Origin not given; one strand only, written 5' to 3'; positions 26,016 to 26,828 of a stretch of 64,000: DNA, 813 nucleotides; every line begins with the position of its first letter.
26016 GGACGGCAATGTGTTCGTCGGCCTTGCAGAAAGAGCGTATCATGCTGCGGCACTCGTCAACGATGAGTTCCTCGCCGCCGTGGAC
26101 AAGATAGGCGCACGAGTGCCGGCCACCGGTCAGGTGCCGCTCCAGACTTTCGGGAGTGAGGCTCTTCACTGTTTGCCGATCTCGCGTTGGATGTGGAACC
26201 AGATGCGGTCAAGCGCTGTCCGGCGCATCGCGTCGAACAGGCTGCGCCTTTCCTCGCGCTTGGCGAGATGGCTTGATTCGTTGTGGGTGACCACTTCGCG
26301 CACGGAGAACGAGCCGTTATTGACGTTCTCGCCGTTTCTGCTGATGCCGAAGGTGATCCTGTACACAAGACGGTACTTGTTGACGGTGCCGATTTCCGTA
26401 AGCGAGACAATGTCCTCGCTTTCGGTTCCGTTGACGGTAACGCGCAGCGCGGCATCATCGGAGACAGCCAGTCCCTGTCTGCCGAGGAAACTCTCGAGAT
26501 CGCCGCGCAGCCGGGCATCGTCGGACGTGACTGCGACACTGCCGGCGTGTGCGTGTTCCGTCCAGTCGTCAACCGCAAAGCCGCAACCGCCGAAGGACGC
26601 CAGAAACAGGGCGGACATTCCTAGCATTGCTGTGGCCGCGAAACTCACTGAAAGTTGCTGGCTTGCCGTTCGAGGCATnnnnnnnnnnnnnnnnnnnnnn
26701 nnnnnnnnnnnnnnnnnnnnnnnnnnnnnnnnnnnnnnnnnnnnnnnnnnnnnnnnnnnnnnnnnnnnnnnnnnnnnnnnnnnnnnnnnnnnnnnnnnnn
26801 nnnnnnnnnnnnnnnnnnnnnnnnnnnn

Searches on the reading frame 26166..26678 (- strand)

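Call 6: search_protein_families(library=pfam, proteins=[window:26166-26678:-], max_evalue=0.01)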
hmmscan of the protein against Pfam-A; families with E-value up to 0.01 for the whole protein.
window:26166-26678:- (170 aa): 1 family
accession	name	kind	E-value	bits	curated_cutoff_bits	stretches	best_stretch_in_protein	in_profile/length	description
PF04390.17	LptE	-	1.1e-08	36.1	23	1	54-159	13-114/118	Lipopolysaccharide-assembly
